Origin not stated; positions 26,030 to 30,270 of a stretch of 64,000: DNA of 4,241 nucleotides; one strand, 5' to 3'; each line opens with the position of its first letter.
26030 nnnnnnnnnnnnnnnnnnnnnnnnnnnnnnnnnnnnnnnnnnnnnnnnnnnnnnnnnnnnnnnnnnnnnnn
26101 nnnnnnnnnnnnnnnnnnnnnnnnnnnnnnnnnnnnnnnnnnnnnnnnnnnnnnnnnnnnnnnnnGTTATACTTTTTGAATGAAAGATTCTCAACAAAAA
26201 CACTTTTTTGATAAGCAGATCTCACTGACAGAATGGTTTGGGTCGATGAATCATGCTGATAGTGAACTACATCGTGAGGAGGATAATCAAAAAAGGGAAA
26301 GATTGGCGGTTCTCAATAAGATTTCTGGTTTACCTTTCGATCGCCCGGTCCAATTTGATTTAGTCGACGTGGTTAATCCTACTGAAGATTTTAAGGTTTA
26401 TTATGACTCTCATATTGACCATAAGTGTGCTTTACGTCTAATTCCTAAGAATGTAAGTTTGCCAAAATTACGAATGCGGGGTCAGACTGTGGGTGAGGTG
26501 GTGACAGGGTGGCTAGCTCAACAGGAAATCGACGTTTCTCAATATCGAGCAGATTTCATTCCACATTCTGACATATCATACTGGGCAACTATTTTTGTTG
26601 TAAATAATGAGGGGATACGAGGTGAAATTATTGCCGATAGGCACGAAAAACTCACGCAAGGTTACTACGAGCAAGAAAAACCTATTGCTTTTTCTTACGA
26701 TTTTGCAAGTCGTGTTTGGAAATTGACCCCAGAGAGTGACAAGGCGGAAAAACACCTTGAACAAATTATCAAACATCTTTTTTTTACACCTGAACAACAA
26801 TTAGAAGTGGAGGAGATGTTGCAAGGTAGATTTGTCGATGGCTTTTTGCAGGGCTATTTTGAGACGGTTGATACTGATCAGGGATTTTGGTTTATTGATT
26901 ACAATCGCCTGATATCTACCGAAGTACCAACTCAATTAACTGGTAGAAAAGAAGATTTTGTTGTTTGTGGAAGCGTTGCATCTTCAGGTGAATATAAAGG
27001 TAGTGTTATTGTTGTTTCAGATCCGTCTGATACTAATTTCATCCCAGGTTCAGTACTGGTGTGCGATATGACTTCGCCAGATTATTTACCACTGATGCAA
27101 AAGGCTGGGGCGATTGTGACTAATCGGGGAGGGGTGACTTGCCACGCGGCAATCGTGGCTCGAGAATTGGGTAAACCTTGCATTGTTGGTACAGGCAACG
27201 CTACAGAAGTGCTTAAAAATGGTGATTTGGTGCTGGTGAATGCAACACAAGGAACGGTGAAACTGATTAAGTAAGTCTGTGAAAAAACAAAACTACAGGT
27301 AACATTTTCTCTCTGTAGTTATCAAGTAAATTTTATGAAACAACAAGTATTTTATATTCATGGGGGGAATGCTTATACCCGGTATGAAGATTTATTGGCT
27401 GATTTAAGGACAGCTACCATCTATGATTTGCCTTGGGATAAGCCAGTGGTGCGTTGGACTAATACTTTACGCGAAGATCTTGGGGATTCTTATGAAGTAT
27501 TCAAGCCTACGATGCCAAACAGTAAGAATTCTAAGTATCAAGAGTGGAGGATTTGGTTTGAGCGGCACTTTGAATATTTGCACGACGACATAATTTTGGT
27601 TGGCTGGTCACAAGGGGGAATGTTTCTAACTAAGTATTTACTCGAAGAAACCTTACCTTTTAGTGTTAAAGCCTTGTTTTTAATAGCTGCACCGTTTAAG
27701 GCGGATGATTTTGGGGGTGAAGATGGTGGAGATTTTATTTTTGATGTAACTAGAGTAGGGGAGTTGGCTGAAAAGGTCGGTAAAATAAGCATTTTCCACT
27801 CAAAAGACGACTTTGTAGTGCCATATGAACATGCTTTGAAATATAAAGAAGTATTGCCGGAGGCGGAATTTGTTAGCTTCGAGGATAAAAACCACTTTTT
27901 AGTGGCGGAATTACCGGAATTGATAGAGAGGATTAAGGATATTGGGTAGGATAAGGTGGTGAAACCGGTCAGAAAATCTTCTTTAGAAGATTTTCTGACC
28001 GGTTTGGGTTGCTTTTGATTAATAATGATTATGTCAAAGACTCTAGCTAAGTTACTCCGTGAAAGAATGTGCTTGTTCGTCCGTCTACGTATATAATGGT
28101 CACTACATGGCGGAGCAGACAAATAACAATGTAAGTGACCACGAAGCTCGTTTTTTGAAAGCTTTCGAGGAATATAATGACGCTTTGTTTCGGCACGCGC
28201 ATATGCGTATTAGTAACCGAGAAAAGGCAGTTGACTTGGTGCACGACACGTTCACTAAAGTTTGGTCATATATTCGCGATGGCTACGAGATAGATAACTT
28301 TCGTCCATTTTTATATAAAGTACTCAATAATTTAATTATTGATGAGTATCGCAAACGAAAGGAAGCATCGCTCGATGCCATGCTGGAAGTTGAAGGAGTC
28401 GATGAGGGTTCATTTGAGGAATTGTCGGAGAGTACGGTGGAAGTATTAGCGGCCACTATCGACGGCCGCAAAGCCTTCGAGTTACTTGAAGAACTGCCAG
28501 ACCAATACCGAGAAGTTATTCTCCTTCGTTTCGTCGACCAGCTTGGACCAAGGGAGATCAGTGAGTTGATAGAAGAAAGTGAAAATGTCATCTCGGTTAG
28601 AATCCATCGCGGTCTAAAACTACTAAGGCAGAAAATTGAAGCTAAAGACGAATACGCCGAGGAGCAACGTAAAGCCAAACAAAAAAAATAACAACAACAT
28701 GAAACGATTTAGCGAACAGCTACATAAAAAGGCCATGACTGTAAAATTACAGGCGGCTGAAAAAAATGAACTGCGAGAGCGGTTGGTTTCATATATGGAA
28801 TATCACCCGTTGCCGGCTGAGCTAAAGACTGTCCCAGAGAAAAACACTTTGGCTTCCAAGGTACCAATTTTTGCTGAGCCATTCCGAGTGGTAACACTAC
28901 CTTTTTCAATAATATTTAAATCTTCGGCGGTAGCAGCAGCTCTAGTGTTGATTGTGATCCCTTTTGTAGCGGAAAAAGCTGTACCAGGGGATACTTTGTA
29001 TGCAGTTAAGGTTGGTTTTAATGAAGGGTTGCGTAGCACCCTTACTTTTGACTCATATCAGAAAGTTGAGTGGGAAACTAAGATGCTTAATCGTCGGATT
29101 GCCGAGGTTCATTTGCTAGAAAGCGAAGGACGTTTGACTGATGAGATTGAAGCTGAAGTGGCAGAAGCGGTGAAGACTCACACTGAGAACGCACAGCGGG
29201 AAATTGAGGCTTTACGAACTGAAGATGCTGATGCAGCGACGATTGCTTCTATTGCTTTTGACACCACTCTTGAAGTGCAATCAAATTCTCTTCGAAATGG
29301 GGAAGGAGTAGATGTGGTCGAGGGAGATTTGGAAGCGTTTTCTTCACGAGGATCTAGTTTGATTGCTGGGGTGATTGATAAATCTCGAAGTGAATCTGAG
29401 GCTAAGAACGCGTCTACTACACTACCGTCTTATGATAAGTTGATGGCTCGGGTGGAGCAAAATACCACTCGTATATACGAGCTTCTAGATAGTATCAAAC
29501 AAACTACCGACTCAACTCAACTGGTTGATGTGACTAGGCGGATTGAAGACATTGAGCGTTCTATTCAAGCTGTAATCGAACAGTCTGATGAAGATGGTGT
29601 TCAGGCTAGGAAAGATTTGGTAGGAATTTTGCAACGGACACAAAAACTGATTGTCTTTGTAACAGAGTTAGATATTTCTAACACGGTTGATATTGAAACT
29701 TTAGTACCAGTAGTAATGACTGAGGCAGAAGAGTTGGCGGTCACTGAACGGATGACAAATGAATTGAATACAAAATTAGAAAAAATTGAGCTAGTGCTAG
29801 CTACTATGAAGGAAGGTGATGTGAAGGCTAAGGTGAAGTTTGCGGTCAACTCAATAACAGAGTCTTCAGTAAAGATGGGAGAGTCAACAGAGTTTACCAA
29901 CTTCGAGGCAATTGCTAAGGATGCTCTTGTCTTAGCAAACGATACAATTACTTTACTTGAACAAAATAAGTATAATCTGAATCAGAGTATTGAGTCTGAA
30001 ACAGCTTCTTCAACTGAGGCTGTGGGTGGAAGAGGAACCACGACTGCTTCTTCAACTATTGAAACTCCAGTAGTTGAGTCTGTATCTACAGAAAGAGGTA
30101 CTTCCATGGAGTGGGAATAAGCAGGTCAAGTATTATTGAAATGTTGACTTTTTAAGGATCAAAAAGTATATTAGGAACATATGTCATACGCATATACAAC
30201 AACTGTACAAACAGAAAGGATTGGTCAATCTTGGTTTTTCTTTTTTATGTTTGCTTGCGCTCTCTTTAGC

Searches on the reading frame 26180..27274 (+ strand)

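Call 35: search_protein_families(library=pfam, proteins=[window:26180-27274:+], max_evalue=0.00001)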
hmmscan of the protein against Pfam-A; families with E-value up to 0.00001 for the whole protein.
window:26180-27274:+ (364 aa): 1 family
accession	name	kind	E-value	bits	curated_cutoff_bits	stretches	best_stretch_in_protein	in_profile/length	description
PF00391.29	PEP-utilizers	-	4e-28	97.3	23.1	1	289-358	3-72/72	PEP-utilising enzyme, mobile domain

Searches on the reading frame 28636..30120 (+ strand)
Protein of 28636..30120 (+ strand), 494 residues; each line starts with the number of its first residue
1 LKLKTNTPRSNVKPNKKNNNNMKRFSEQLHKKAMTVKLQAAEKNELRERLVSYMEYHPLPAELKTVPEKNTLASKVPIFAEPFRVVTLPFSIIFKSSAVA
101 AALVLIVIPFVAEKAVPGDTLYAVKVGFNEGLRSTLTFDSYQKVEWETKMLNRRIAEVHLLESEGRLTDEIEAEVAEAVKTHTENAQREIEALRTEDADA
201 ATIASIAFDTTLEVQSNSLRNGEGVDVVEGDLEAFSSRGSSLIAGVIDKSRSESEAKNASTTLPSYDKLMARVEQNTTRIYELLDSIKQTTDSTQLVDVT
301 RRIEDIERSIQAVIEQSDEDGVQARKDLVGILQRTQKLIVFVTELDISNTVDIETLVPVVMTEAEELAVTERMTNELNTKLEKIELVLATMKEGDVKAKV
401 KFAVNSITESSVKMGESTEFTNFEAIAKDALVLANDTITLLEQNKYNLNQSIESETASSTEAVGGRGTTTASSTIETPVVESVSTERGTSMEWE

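Call 35: search_protein_families(library=pfam, proteins=[window:28636-30120:+], max_evalue=0.00001)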
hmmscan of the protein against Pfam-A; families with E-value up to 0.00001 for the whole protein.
window:28636-30120:+ (494 aa): 1 family
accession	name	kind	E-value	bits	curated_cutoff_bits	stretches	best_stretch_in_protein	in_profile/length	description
PF18915.5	DUF5667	-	8.3e-09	36.2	27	1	115-200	2-77/99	Domain of unknown function (DUF5667)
